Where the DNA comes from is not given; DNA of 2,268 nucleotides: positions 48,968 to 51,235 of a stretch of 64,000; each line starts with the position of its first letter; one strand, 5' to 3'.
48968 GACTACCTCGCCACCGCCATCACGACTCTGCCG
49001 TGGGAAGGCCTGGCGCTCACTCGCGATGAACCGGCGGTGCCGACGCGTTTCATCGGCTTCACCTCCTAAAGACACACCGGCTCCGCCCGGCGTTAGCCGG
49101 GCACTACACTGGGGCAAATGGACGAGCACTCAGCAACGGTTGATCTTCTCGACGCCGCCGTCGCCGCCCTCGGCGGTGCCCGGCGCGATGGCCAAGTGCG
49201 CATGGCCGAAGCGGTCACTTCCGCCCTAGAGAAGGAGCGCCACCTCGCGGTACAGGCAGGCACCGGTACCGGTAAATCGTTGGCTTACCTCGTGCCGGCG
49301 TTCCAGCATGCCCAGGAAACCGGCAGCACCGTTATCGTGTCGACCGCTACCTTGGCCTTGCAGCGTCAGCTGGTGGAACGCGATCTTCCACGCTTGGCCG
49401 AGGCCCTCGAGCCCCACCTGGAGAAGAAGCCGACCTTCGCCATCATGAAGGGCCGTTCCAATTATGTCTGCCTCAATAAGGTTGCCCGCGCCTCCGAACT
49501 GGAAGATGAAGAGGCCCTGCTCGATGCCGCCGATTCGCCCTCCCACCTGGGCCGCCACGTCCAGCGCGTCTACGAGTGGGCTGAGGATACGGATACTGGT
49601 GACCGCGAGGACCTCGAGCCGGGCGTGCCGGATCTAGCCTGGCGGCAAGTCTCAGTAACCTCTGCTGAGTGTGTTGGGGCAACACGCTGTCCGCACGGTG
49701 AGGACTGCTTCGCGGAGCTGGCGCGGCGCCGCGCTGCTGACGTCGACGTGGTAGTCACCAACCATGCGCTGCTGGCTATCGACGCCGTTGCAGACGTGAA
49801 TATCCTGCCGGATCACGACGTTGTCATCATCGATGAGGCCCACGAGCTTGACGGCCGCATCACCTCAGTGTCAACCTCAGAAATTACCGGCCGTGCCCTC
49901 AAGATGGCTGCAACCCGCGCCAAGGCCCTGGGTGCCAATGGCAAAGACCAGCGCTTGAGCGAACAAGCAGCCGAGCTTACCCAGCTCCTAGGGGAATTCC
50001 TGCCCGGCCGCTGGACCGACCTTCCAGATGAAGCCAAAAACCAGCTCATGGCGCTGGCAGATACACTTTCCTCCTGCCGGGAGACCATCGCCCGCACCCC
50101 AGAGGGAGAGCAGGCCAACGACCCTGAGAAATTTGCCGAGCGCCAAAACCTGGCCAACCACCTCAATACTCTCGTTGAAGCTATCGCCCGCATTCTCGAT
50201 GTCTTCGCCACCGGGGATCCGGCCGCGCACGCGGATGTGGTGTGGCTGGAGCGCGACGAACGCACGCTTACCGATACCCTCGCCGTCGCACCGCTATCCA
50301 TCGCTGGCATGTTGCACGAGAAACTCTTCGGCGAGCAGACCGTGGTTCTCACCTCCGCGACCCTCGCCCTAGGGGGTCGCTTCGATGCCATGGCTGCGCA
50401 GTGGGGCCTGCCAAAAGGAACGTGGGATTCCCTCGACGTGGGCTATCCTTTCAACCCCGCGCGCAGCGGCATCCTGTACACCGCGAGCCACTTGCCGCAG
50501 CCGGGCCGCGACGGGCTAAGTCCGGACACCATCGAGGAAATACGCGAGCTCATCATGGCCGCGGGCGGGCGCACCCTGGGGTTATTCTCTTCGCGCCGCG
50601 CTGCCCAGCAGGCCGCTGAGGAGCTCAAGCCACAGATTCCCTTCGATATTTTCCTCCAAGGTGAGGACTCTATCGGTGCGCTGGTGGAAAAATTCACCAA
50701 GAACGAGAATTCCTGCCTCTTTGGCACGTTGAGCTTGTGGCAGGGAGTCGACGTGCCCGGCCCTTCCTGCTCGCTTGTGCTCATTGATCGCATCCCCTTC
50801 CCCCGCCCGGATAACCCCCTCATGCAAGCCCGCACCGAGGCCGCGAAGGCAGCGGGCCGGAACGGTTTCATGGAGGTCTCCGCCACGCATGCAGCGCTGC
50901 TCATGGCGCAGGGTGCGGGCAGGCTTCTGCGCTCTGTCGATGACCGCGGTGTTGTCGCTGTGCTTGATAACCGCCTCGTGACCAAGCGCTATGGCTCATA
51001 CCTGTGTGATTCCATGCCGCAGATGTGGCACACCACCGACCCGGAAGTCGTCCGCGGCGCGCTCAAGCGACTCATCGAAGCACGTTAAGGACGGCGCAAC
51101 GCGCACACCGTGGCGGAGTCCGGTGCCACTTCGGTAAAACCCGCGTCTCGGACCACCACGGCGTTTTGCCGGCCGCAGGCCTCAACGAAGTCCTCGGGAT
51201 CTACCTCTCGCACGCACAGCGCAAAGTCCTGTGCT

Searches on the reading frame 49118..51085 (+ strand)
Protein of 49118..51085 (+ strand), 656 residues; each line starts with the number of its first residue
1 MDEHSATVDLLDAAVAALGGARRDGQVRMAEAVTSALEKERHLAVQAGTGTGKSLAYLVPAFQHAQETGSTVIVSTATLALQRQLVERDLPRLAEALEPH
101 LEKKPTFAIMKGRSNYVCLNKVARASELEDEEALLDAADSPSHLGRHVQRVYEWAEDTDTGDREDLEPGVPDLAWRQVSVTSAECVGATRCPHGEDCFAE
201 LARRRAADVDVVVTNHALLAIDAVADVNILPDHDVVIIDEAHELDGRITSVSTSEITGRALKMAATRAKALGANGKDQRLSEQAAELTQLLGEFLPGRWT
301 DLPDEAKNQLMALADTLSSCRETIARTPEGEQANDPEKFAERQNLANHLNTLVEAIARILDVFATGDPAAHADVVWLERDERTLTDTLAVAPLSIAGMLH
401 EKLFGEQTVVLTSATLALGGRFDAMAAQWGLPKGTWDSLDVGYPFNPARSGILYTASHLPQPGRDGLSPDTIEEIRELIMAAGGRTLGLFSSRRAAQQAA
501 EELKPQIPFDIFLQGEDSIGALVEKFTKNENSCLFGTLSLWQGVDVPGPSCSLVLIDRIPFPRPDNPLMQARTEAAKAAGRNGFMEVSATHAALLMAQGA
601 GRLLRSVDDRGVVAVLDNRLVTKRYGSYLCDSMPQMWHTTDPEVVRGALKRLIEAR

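Call 88: search_protein_families(library=pfam, proteins=[window:49118-51085:+], max_evalue=0.00001)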
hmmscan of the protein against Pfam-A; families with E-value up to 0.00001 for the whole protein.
window:49118-51085:+ (656 aa): 2 families
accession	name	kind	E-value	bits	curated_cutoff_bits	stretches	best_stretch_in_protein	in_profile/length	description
PF13307.12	Helicase_C_2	-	4.3e-37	128.2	25.3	1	475-635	1-169/170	Helicase C-terminal domain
PF00270.35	DEAD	-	3.4e-13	50.1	26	1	31-88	6-64/167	DEAD/DEAH box helicase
